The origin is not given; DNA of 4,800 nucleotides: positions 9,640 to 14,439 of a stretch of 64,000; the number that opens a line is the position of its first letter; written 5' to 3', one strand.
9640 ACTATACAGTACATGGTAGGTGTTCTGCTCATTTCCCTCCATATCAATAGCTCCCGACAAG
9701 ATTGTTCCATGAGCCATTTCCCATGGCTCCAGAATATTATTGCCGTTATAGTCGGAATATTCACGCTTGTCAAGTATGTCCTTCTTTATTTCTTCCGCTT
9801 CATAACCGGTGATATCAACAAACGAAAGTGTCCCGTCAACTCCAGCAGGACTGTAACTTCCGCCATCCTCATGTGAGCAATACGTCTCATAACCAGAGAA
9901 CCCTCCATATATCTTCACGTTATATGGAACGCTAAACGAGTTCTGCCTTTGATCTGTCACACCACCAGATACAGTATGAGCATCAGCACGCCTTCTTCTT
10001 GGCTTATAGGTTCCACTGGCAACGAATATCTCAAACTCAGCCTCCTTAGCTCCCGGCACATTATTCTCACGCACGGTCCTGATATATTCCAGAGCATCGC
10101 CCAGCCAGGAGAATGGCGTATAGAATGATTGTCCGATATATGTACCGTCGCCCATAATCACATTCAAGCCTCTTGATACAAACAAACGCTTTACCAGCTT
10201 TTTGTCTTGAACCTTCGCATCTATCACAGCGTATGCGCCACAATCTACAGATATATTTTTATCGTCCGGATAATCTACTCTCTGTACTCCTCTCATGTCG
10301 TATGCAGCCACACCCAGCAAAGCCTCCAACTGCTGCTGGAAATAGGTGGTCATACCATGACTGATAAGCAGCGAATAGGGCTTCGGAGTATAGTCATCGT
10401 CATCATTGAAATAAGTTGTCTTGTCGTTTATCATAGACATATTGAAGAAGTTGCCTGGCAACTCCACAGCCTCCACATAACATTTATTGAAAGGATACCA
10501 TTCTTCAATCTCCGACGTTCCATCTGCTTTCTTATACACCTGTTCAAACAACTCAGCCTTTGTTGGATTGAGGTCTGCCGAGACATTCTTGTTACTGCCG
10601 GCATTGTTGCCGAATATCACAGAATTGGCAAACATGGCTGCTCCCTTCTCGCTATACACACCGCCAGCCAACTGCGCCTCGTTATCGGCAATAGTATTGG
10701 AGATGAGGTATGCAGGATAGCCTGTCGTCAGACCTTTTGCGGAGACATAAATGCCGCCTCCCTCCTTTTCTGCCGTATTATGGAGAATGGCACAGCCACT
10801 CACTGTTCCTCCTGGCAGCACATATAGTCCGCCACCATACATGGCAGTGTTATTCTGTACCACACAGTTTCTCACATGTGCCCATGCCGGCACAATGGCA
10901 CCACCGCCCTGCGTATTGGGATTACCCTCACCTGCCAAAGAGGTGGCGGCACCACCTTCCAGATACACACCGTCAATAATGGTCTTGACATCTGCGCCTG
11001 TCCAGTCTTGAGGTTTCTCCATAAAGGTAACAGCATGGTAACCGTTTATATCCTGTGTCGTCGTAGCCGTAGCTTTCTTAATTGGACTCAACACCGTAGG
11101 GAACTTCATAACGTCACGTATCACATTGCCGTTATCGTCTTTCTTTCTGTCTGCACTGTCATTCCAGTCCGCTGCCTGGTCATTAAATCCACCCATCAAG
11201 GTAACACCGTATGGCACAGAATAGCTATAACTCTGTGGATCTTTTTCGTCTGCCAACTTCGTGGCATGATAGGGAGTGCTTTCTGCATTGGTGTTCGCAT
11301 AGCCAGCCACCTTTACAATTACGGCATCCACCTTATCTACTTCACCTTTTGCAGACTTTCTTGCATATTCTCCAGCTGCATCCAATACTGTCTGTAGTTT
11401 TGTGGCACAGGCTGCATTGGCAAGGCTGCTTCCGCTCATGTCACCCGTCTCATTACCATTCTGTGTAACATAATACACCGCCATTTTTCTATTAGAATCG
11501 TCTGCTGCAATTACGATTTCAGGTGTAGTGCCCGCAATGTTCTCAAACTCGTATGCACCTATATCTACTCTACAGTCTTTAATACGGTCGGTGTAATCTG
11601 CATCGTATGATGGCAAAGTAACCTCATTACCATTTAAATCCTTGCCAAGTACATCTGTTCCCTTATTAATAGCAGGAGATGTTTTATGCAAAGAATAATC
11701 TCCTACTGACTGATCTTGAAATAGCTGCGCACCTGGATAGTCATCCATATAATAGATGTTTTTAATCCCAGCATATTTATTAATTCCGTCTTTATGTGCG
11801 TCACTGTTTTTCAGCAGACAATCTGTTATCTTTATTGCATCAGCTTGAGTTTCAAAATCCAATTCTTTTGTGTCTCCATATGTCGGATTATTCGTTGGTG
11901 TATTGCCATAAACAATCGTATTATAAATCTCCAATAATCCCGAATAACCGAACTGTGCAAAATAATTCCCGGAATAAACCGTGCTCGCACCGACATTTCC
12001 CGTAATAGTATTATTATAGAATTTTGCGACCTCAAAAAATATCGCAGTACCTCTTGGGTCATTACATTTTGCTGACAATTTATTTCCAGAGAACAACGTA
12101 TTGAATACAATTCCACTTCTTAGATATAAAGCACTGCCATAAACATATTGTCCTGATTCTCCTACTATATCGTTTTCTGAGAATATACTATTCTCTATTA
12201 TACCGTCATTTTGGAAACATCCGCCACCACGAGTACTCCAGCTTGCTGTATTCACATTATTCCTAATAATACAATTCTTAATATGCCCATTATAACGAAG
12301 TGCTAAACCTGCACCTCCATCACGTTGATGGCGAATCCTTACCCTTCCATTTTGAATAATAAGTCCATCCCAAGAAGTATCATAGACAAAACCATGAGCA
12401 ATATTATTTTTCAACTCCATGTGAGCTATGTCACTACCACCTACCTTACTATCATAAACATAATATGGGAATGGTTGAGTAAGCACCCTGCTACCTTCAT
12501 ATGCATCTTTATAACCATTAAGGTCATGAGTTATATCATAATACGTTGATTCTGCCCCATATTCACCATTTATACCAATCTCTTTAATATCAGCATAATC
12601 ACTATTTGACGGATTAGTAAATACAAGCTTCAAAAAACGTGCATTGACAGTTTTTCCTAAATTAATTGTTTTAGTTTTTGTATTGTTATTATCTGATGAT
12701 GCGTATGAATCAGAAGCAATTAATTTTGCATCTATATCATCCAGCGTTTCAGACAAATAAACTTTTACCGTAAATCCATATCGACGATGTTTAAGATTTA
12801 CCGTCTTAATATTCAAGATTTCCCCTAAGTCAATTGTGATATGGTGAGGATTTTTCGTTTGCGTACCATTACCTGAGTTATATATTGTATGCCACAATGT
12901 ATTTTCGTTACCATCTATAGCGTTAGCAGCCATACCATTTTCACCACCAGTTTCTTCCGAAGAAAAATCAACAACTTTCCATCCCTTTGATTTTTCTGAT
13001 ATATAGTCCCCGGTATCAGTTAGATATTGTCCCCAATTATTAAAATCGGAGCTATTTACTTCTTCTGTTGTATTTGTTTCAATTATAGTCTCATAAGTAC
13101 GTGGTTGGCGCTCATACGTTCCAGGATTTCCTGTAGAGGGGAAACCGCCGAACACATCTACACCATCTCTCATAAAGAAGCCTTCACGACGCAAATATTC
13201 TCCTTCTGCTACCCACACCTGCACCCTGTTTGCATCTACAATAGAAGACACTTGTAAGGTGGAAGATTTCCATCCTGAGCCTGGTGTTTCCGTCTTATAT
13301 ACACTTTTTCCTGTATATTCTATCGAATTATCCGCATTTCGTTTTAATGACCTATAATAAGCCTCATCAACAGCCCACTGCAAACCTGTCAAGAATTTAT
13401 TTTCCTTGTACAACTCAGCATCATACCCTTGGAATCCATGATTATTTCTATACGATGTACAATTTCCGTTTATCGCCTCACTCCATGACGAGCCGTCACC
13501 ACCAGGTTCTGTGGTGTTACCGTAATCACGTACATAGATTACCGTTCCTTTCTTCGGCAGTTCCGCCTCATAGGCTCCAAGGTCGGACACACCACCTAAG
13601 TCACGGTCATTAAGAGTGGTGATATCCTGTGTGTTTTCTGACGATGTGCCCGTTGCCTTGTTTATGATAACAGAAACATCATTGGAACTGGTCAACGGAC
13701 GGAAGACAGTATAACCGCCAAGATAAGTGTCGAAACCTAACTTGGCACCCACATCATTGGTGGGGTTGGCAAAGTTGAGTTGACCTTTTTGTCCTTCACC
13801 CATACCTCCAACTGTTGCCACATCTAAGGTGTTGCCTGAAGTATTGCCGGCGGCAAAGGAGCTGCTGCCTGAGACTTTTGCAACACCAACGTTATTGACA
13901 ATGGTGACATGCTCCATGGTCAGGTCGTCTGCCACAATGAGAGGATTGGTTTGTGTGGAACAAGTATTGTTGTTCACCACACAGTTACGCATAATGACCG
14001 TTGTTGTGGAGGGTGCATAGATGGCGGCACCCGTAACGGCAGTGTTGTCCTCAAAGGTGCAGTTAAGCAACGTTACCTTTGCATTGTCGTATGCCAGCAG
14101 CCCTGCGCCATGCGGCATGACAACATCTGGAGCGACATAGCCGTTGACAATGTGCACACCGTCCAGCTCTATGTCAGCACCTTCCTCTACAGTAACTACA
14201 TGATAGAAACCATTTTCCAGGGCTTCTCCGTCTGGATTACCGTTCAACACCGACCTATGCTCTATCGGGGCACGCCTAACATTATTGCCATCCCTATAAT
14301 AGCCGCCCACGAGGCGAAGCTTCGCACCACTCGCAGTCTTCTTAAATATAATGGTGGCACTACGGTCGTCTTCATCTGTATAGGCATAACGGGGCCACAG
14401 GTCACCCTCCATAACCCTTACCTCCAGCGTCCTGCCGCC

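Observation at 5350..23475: Type V (Mfa-like) pilus operon whose last gene is a 3,979-aa Pmp-repeat beta-helix protein carrying a T9SS sorting domain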

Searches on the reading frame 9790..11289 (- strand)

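Call 7: search_protein_families(library=pfam, proteins=[window:9790-11289:-], max_evalue=1)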
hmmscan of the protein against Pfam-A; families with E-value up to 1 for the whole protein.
window:9790-11289:- (500 aa): 0 families

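Call 8: search_protein_families(library=ncbifam, proteins=[window:9790-11289:-], max_evalue=1)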
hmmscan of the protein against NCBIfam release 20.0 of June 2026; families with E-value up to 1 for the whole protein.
window:9790-11289:- (500 aa): 1 family
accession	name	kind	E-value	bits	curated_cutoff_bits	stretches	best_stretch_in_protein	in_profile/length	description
TIGR01376.1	POMP_repeat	repeat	0.62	10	15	1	170-183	9-22/28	polymorphic outer membrane protein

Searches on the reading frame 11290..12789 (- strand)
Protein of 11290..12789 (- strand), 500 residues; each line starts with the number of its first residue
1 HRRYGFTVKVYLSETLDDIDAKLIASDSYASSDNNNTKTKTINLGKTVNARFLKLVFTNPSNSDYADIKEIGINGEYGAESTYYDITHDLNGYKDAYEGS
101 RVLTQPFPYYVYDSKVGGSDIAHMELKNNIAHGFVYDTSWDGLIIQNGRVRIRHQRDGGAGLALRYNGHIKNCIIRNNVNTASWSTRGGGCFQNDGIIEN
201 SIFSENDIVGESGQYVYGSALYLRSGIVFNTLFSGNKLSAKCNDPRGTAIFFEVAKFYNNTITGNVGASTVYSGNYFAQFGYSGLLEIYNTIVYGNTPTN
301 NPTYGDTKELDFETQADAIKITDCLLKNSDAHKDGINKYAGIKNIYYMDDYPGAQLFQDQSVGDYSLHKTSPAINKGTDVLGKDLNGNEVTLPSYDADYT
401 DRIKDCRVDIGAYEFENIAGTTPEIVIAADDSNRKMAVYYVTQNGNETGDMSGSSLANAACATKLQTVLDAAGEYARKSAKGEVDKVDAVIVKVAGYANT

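Call 7: search_protein_families(library=pfam, proteins=[window:11290-12789:-], max_evalue=1)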
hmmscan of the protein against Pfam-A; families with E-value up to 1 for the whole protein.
window:11290-12789:- (500 aa): 1 family
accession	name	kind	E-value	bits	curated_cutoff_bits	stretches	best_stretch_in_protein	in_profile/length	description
PF00754.31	F5_F8_type_C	-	0.013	16.1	28.2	1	29-70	85-126/127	F5/8 type C domain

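Call 8: search_protein_families(library=ncbifam, proteins=[window:11290-12789:-], max_evalue=1)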
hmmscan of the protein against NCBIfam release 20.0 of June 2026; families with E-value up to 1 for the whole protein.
window:11290-12789:- (500 aa): 1 family
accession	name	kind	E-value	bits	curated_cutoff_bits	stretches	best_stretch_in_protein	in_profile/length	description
NF041518.1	choice_anch_Q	domain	1.4e-06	28.4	25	1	365-416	17-58/58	choice-of-anchor Q domain-containing protein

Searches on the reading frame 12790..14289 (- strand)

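Call 7: search_protein_families(library=pfam, proteins=[window:12790-14289:-], max_evalue=1)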
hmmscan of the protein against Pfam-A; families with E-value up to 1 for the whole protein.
window:12790-14289:- (500 aa): 3 families
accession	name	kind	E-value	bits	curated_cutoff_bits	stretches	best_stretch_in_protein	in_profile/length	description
PF00754.31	F5_F8_type_C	-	3.2e-06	27.7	28.2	1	443-499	5-52/127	F5/8 type C domain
PF22633.2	F5_F8_type_C_2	-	5.4e-05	24.2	27.8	1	456-500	1-38/91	NedA-like, galactose-binding domain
PF02415.23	Chlam_PMP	-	0.063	14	20.6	1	76-92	1-18/19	Chlamydia polymorphic membrane protein (Chlamydia_PMP) repeat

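Call 8: search_protein_families(library=ncbifam, proteins=[window:12790-14289:-], max_evalue=1)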
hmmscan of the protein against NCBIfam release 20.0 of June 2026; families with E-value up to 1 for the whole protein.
window:12790-14289:- (500 aa): 2 families
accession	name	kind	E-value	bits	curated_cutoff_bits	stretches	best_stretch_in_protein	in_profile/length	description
NF006785.0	PRK09293.3-2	equivalog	0.029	13.5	477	1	79-146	123-189/291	class 1 fructose-bisphosphatase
NF003559.0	PRK05234.1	equivalog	0.099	12.4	84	0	63-102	9-48/145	methylglyoxal synthase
